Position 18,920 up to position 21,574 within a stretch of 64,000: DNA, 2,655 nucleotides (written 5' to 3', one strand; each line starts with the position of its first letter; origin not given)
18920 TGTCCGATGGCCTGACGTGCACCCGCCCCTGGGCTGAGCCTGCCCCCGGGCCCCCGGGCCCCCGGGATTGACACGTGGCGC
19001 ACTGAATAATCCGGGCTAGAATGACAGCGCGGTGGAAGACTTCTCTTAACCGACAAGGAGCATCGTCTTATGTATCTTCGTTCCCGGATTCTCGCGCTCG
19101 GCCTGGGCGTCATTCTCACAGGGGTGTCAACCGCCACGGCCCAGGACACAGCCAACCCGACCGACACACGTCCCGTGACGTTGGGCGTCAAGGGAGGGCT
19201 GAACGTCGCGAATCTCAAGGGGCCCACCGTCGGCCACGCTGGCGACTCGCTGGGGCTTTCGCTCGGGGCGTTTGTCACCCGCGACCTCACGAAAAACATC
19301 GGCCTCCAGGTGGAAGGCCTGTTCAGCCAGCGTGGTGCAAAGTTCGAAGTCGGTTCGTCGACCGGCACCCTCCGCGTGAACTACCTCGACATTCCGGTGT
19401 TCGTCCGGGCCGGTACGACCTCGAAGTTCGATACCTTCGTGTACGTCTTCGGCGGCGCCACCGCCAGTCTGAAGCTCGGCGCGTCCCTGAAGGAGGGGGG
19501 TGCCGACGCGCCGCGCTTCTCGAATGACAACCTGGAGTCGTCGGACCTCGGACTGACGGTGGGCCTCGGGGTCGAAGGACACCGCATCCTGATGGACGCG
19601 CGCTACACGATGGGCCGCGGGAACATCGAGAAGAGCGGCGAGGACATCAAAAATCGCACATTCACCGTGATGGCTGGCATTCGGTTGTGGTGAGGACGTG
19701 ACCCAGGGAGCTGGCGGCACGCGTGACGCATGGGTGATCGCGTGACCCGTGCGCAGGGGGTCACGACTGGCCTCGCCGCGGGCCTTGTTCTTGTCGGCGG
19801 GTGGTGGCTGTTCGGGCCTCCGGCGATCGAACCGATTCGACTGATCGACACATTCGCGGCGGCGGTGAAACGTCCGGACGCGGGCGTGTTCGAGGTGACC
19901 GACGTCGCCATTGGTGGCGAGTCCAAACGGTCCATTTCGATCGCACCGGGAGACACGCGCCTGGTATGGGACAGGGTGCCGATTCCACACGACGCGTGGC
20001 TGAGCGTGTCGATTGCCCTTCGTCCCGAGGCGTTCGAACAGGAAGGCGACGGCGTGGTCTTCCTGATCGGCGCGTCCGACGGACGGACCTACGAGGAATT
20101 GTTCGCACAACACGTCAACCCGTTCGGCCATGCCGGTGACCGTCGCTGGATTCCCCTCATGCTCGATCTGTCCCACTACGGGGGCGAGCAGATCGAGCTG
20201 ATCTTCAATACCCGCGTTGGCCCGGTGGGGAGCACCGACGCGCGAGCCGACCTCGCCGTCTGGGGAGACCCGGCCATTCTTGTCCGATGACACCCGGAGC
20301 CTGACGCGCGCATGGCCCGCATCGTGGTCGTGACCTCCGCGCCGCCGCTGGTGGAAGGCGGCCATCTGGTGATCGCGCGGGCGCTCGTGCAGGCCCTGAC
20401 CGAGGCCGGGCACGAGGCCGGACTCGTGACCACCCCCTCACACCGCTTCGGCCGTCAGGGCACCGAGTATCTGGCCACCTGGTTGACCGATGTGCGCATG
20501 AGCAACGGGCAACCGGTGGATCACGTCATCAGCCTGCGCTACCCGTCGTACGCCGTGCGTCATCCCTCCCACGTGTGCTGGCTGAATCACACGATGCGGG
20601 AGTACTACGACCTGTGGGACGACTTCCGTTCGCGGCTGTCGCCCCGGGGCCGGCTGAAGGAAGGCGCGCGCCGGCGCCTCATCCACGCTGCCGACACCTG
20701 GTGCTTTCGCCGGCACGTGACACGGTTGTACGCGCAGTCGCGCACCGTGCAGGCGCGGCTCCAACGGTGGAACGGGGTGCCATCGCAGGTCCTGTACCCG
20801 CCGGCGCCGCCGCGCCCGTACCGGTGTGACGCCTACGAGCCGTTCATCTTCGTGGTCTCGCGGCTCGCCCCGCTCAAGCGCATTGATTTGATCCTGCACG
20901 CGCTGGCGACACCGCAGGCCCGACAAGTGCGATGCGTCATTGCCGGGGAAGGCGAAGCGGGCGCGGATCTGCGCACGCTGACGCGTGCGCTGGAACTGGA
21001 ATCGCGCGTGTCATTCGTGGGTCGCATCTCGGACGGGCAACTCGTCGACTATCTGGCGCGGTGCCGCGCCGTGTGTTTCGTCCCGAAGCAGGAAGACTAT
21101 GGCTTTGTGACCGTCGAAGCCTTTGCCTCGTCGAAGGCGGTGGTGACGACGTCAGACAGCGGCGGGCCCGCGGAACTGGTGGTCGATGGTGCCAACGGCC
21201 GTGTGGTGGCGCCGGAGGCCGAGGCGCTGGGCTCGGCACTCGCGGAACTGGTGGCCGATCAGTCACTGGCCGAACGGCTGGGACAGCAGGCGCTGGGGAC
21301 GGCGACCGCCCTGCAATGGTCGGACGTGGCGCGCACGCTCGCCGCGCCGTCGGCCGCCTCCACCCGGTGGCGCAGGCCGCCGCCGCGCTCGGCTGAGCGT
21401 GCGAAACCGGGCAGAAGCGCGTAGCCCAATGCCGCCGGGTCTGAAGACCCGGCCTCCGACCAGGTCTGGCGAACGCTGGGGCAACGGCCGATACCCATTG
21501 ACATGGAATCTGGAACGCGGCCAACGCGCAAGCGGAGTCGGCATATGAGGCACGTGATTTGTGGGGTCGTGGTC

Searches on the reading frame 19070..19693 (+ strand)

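Call 101: search_protein_families(library=pfam, proteins=[window:19070-19693:+], max_evalue=0.00001)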
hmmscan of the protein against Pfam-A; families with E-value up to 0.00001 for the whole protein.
window:19070-19693:+ (207 aa): 2 families
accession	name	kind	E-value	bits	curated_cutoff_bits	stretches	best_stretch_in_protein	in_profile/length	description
PF13568.12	OMP_b-brl_2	-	2.6e-19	70.4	27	1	24-182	2-169/175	Outer membrane protein beta-barrel domain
PF13505.12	OMP_b-brl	-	2.1e-10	41.5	28.7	1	16-205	5-174/175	Outer membrane protein beta-barrel domain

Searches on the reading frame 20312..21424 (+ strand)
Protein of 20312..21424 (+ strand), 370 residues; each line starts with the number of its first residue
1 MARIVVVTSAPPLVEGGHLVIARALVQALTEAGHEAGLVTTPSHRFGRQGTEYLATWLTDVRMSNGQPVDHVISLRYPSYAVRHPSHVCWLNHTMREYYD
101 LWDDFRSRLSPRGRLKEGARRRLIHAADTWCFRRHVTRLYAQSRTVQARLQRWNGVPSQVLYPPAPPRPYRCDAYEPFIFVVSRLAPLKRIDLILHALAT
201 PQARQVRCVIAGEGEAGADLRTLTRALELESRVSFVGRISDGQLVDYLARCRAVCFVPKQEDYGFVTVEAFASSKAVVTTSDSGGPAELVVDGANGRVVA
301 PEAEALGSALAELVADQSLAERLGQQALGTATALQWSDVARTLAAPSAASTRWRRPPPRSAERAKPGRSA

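Call 101: search_protein_families(library=pfam, proteins=[window:20312-21424:+], max_evalue=0.00001)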
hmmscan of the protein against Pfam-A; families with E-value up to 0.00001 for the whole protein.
window:20312-21424:+ (370 aa): 2 families
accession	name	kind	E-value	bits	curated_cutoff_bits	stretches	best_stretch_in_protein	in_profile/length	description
PF00534.26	Glycos_transf_1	-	3.3e-31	108.6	26.4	1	176-327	15-169/172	Glycosyl transferases group 1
PF13692.12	Glyco_trans_1_4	-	1.3e-22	81.1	27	1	177-316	2-142/142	Glycosyl transferases group 1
